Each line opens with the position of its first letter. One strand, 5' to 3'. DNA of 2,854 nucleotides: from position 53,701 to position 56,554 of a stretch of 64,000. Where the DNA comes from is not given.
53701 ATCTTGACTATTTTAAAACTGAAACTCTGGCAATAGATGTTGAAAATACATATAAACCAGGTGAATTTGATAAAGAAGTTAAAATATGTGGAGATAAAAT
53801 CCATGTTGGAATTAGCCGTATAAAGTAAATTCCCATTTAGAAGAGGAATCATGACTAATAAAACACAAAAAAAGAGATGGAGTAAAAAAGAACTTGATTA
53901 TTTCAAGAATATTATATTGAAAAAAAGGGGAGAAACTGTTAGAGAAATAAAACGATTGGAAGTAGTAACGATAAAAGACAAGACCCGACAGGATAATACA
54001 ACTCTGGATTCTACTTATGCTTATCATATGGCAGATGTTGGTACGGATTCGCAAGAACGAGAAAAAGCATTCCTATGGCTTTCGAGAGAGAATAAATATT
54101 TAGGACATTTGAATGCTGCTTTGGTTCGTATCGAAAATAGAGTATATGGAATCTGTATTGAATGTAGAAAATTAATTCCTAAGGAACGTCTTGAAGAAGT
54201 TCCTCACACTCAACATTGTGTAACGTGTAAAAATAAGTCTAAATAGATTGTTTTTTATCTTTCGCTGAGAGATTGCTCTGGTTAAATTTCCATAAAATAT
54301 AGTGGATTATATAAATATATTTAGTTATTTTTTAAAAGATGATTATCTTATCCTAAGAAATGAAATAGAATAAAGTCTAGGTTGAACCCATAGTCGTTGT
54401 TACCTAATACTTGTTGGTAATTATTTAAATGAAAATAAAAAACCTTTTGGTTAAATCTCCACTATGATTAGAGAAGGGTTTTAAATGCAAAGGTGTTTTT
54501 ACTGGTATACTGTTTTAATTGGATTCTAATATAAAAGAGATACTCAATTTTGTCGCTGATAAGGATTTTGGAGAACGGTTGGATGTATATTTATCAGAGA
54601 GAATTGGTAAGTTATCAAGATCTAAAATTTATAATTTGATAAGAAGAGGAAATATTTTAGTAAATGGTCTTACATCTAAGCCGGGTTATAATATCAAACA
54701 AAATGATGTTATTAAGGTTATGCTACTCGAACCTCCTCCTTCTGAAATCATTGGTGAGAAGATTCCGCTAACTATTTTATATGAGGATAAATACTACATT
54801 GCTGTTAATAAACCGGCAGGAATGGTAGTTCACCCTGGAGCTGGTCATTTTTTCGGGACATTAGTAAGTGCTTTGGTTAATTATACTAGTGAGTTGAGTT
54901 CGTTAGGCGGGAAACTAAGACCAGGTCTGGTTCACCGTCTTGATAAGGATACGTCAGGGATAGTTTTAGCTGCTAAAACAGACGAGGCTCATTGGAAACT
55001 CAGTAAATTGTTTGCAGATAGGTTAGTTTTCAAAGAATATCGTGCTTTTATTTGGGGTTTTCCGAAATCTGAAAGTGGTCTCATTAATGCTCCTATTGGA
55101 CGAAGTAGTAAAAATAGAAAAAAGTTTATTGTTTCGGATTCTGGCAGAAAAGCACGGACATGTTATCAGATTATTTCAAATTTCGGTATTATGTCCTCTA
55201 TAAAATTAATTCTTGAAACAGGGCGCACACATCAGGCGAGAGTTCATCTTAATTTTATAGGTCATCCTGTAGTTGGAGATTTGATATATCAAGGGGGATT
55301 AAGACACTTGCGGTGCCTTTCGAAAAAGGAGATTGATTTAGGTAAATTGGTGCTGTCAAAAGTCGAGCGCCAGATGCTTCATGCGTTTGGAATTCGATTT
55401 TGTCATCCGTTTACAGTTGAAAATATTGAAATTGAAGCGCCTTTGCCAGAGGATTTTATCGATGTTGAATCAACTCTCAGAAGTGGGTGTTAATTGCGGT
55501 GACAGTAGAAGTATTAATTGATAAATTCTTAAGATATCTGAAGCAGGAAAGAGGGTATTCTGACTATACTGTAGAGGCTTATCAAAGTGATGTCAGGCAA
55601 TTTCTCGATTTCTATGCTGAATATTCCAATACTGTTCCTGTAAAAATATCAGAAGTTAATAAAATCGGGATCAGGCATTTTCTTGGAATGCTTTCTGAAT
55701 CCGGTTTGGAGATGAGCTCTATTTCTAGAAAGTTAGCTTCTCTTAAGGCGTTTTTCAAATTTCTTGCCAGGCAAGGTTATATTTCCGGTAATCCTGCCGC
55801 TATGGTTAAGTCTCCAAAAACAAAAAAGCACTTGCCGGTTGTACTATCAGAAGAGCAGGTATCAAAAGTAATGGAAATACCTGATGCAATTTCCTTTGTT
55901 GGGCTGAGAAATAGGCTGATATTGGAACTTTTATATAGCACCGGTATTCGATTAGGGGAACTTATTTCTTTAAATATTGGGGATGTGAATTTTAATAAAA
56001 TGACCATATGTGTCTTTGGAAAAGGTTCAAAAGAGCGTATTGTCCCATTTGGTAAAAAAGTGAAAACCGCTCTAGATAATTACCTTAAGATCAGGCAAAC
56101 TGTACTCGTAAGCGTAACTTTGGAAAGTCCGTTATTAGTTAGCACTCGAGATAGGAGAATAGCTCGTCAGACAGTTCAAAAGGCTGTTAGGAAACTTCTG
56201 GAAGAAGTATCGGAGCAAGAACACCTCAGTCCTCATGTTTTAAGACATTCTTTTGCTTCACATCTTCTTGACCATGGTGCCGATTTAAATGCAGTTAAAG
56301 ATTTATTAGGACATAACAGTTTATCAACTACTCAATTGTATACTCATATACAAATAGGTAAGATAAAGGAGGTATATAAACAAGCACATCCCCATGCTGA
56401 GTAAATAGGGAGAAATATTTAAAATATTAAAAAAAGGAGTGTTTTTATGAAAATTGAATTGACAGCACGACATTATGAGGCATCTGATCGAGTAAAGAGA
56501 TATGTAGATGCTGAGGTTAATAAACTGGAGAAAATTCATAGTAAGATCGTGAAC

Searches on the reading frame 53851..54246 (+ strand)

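Call 10: search_protein_families(library=pfam, proteins=[window:53851-54246:+], max_evalue=0.001)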
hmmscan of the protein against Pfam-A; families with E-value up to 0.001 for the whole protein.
window:53851-54246:+ (131 aa): 1 family
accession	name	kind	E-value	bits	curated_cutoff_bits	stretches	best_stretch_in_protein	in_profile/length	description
PF01258.23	zf-dskA_traR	-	3.5e-10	40.2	24.9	1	99-130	3-34/36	Prokaryotic dksA/traR C4-type zinc finger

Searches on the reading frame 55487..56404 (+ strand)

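Call 10: search_protein_families(library=pfam, proteins=[window:55487-56404:+], max_evalue=0.001)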
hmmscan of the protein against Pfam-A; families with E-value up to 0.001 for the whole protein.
window:55487-56404:+ (305 aa): 4 families
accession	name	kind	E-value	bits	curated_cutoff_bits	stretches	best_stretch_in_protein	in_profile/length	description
PF00589.27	Phage_integrase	-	3.9e-44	150.9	27.1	1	119-289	2-169/172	Phage integrase family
PF02899.23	Phage_int_SAM_1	-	1.3e-19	70.6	22.3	1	11-97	1-83/83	Phage integrase, N-terminal SAM-like domain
PF13495.12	Phage_int_SAM_4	-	2.4e-08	34.7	27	1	10-94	1-79/85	Phage integrase, N-terminal SAM-like domain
PF13102.12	Phage_int_SAM_5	-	0.00015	22.5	22.3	1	12-105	7-94/98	Phage integrase SAM-like domain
